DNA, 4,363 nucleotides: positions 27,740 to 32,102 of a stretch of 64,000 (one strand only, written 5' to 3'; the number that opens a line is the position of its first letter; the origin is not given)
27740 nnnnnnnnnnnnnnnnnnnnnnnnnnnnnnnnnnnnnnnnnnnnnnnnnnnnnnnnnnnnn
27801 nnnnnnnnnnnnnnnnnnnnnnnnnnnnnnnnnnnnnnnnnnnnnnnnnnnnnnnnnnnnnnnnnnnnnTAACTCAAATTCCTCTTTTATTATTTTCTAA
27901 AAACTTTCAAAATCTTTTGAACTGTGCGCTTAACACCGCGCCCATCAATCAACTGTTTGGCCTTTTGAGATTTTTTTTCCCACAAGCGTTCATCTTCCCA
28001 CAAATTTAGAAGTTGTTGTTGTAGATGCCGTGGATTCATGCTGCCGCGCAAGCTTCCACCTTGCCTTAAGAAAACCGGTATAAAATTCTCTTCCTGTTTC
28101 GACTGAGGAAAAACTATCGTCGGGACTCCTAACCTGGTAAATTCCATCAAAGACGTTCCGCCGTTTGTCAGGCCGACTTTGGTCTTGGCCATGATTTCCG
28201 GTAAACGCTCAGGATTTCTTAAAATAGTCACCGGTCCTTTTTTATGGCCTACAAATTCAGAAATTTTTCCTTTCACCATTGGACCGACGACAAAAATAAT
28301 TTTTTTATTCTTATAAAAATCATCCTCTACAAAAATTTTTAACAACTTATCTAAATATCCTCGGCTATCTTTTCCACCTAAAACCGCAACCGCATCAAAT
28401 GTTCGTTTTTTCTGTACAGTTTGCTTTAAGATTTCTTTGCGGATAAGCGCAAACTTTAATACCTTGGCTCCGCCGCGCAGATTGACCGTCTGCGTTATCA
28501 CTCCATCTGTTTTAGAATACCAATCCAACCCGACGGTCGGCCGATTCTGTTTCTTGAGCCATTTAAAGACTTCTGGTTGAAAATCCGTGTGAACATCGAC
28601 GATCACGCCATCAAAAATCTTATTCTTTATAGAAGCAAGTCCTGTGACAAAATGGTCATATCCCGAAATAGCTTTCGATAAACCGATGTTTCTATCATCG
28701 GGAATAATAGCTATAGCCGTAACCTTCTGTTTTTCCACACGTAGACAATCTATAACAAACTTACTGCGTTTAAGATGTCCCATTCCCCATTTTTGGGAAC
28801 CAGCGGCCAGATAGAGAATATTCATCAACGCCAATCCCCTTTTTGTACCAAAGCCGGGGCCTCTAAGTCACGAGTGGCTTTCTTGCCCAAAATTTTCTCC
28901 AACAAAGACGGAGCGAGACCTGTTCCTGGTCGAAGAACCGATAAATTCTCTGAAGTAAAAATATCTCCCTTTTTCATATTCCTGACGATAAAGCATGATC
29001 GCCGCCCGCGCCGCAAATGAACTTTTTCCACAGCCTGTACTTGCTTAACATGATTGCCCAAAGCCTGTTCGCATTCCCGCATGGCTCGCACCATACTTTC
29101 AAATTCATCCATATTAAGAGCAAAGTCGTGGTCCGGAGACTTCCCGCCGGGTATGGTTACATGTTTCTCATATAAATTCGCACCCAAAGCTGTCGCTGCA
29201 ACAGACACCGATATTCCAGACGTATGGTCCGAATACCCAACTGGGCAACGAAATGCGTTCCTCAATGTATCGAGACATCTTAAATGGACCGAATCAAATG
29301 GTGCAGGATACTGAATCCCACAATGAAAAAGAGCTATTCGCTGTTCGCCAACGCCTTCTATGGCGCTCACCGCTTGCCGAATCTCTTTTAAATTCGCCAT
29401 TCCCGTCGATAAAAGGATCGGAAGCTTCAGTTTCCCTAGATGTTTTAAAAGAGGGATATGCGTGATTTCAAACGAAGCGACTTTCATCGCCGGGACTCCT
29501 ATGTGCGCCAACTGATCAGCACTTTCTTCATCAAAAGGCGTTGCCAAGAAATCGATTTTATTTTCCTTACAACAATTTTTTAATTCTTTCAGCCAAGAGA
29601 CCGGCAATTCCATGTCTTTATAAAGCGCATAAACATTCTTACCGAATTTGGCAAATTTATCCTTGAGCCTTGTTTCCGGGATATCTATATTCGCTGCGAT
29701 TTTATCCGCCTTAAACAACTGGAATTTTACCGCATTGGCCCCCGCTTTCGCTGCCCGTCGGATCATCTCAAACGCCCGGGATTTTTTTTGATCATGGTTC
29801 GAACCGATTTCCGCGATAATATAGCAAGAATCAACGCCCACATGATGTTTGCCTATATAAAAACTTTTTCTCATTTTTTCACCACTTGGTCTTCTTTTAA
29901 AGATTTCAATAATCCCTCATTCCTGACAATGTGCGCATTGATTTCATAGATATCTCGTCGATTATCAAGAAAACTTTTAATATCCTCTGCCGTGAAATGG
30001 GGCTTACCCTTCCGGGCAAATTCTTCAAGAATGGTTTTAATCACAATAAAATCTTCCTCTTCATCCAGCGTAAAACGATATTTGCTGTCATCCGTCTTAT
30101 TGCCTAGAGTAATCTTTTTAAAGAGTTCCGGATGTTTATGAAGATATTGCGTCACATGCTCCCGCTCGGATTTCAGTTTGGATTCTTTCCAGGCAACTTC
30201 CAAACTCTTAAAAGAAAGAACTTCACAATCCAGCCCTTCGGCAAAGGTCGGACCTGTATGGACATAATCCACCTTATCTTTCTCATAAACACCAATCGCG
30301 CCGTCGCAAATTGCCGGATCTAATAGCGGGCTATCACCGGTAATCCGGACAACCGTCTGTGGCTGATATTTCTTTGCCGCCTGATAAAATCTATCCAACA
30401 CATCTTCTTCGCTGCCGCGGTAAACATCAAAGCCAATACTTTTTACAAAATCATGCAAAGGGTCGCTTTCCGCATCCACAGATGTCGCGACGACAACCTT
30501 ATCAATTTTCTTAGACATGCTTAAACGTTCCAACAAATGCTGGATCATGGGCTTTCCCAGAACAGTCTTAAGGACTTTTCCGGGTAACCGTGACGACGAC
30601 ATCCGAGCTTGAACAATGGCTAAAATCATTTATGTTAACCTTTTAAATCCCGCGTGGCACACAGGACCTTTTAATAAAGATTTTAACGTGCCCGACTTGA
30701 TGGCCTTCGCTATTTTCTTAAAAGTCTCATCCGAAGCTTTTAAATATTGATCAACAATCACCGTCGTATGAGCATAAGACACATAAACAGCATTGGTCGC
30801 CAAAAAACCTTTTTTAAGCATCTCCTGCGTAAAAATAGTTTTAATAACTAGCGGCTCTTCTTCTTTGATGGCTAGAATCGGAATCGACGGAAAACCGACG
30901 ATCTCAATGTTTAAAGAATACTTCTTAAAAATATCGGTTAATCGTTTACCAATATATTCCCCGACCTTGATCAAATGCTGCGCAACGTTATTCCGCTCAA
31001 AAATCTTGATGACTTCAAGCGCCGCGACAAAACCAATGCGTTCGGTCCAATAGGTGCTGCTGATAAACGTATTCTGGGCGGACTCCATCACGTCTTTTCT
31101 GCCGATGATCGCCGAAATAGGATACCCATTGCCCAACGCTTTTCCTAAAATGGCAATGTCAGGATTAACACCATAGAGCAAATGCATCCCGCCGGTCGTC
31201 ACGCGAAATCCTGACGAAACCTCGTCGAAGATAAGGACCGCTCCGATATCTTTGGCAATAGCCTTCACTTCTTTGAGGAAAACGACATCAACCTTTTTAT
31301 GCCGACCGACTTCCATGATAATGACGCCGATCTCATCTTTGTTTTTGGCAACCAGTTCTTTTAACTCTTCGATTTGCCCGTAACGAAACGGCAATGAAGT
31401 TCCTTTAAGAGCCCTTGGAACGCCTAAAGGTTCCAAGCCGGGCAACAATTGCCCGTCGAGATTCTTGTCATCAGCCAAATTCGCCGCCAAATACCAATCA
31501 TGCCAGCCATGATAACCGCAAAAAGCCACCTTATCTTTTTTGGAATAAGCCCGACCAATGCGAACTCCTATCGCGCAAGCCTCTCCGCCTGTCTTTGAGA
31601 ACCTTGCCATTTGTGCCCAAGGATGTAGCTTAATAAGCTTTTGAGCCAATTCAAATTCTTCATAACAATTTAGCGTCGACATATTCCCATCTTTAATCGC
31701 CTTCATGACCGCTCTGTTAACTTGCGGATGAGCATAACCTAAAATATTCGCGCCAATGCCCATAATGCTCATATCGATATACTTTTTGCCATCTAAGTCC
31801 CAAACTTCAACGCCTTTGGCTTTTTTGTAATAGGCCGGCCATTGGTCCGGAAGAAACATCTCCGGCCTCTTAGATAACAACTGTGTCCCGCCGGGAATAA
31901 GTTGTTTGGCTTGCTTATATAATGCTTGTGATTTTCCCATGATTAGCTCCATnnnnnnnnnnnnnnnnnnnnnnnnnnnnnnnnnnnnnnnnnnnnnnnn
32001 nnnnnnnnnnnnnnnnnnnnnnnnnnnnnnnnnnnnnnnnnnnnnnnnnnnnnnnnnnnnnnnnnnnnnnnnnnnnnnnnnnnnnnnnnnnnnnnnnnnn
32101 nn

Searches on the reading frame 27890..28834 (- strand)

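Call 7: search_protein_families(library=pfam, proteins=[window:27890-28834:-], max_evalue=0.001)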
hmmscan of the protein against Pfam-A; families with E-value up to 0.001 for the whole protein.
window:27890-28834:- (314 aa): 1 family
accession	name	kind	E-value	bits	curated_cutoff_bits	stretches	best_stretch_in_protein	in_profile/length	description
PF04101.22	Glyco_tran_28_C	-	1.9e-05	25.2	22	1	170-251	23-111/166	Glycosyltransferase family 28 C-terminal domain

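Call 67: search_protein_families(library=ncbifam, proteins=[window:27890-28834:-], max_evalue=0.00001)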
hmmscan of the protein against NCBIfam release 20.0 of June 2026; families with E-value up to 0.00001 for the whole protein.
window:27890-28834:- (314 aa): 1 family
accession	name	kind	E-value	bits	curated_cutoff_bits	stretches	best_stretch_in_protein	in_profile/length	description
TIGR03590.1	PseG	equivalog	2e-09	37.5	153.55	1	127-246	150-271/280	UDP-2,4-diacetamido-2,4,6-trideoxy-beta-L-altropyranose hydrolase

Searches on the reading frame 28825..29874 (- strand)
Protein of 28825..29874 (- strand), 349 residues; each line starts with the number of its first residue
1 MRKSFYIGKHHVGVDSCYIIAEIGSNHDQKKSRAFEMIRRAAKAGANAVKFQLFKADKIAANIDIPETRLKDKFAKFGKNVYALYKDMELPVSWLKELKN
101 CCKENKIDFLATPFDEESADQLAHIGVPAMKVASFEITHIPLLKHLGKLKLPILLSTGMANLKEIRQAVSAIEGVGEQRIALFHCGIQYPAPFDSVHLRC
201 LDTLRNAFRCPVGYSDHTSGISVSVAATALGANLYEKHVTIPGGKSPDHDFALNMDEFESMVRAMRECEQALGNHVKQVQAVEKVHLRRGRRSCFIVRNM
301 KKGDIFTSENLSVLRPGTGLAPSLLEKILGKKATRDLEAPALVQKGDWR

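Call 7: search_protein_families(library=pfam, proteins=[window:28825-29874:-], max_evalue=0.001)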
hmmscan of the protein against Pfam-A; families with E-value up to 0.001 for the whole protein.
window:28825-29874:- (349 aa): 2 families
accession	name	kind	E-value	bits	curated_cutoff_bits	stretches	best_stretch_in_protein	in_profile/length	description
PF03102.20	NeuB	-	7.2e-80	268.4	22.1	1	37-277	1-241/241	NeuB family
PF08666.17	SAF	-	7.9e-06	26.8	21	1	295-339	5-53/63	SAF domain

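Call 67: search_protein_families(library=ncbifam, proteins=[window:28825-29874:-], max_evalue=0.00001)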
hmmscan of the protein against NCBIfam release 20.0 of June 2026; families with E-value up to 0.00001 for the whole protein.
window:28825-29874:- (349 aa): 2 families
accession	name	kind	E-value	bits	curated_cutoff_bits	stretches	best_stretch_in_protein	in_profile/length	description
TIGR03569.1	NeuB_NnaB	equivalog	1.3e-97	326.8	399.65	1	17-339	1-325/329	N-acetylneuraminate synthase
TIGR03586.1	PseI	equivalog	2.9e-94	315.9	340.25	1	17-339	2-323/327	pseudaminic acid synthase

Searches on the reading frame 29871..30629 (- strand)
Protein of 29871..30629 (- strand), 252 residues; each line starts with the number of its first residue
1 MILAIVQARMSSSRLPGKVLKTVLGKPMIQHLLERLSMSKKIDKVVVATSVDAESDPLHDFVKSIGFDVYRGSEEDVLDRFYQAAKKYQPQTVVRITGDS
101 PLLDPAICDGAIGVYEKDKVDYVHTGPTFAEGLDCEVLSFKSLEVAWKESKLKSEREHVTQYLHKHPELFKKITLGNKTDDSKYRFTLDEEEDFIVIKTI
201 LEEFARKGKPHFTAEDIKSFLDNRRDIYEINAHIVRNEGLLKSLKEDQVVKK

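Call 7: search_protein_families(library=pfam, proteins=[window:29871-30629:-], max_evalue=0.001)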
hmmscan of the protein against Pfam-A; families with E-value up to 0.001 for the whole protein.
window:29871-30629:- (252 aa): 2 families
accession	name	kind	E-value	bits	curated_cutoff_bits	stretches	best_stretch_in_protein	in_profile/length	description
PF02348.25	CTP_transf_3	-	2.5e-38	132.5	22.6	1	4-178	2-177/217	Cytidylyltransferase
PF12804.13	NTP_transf_3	-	6.5e-06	26.8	27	1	17-122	15-118/160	MobA-like NTP transferase domain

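Call 67: search_protein_families(library=ncbifam, proteins=[window:29871-30629:-], max_evalue=0.00001)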
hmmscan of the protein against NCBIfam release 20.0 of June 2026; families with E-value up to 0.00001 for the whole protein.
window:29871-30629:- (252 aa): 7 families
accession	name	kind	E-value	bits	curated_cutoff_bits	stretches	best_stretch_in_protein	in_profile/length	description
NF009905.0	PRK13368.1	subfamily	1.3e-22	80.3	255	1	3-125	4-124/243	3-deoxy-manno-octulosonate cytidylyltransferase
NF003952.0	PRK05450.1-5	subfamily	3.8e-21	75.4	193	1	2-121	3-122/250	3-deoxy-manno-octulosonate cytidylyltransferase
NF003950.0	PRK05450.1-3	subfamily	5.5e-16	58.6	234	1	3-119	4-121/248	3-deoxy-manno-octulosonate cytidylyltransferase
NF003948.0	PRK05450.1-1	equivalog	1.9e-14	53.4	281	1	3-123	7-128/248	3-deoxy-manno-octulosonate cytidylyltransferase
TIGR00466.1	kdsB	equivalog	9.1e-13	48.2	155.2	1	4-110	5-111/241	3-deoxy-manno-octulosonate cytidylyltransferase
TIGR03584.1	PseF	equivalog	4.9e-07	29.6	205.7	1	3-50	1-48/222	pseudaminic acid cytidylyltransferase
NF001457.0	PRK00317.1-3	equivalog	1.5e-06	27.8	164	1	18-167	19-164/200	molybdenum cofactor guanylyltransferase MobA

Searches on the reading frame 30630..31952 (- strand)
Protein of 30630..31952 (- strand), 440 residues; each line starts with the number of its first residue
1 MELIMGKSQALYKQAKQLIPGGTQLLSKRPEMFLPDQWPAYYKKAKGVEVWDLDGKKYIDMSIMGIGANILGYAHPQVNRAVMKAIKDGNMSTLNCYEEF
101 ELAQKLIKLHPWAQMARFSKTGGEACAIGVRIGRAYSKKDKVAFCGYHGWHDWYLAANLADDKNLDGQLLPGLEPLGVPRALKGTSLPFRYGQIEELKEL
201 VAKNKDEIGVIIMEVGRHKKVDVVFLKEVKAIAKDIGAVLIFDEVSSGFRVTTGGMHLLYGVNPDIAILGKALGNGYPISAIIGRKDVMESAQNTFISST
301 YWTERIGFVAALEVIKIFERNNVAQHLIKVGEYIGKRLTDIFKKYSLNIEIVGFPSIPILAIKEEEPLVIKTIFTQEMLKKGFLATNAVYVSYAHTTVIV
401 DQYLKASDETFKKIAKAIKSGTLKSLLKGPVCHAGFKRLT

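Call 7: search_protein_families(library=pfam, proteins=[window:30630-31952:-], max_evalue=0.001)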
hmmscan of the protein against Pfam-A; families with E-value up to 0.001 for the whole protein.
window:30630-31952:- (440 aa): 1 family
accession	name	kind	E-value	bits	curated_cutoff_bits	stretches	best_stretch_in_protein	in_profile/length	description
PF00202.27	Aminotran_3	-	3.8e-45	154.7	30.5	1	39-399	10-387/403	Aminotransferase class-III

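Call 67: search_protein_families(library=ncbifam, proteins=[window:30630-31952:-], max_evalue=0.00001)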
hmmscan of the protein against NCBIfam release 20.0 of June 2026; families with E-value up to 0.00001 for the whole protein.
window:30630-31952:- (440 aa): 68 families (the best 25 are shown)
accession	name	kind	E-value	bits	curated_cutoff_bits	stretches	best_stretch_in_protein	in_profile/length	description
NF004856.0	PRK06209.1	equivalog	9e-75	251.9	486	1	6-439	9-440/450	glutamate-1-semialdehyde 2,1-aminomutase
NF041362.1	GntE_guanitoxin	equivalog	5.3e-69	232.8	525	1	4-368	4-375/426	guanitoxin biosynthesis PLP-dependent transaminase GntE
NF000818.0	PRK00062.1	subfamily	2.7e-64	217.4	398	1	5-415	3-428/429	glutamate-1-semialdehyde 2,1-aminomutase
TIGR00713.1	hemL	equivalog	7.4e-60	202.8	527.3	1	7-413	1-422/423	glutamate-1-semialdehyde 2,1-aminomutase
NF009055.0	PRK12389.1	equivalog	6.7e-50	170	637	1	6-414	4-428/431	glutamate-1-semialdehyde 2,1-aminomutase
TIGR00707.1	argD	subfamily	5.5e-38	130.8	410.05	1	39-414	10-379/381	acetylornithine/succinylornithine family transaminase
NF005376.0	PRK06918.1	equivalog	1.9e-35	122.1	676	2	222-356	238-373/451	4-aminobutyrate--2-oxoglutarate transaminase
NF004426.0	PRK05769.1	equivalog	3.3e-34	118.4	552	1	15-353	17-370/441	acetyl ornithine aminotransferase family protein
NF006228.0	PRK08360.1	equivalog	6.1e-33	114.1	608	2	225-353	226-355/443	aspartate aminotransferase family protein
NF005993.0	PRK08117.1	subfamily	9.8e-33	113.4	574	2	206-354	206-359/433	aspartate aminotransferase family protein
NF049939.1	HyAminethphonNHLyPbfA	equivalog_domain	8.2e-32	110.2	525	1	43-351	48-368/442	(R)-1-hydroxy-2-aminoethylphosphonate ammonia-lyase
NF002874.0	PRK03244.1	equivalog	2.4e-31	108.9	457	1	43-342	30-323/399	acetylornithine transaminase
NF001864.0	PRK00615.1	equivalog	2.8e-31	108.5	706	1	6-370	5-371/433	glutamate-1-semialdehyde aminotransferase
NF005692.0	PRK07495.1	equivalog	2.9e-31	108.6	724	1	41-352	25-348/425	4-aminobutyrate--2-oxoglutarate transaminase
NF002325.0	PRK01278.1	subfamily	3.3e-31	108.3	372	1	41-382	16-356/395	acetylornithine transaminase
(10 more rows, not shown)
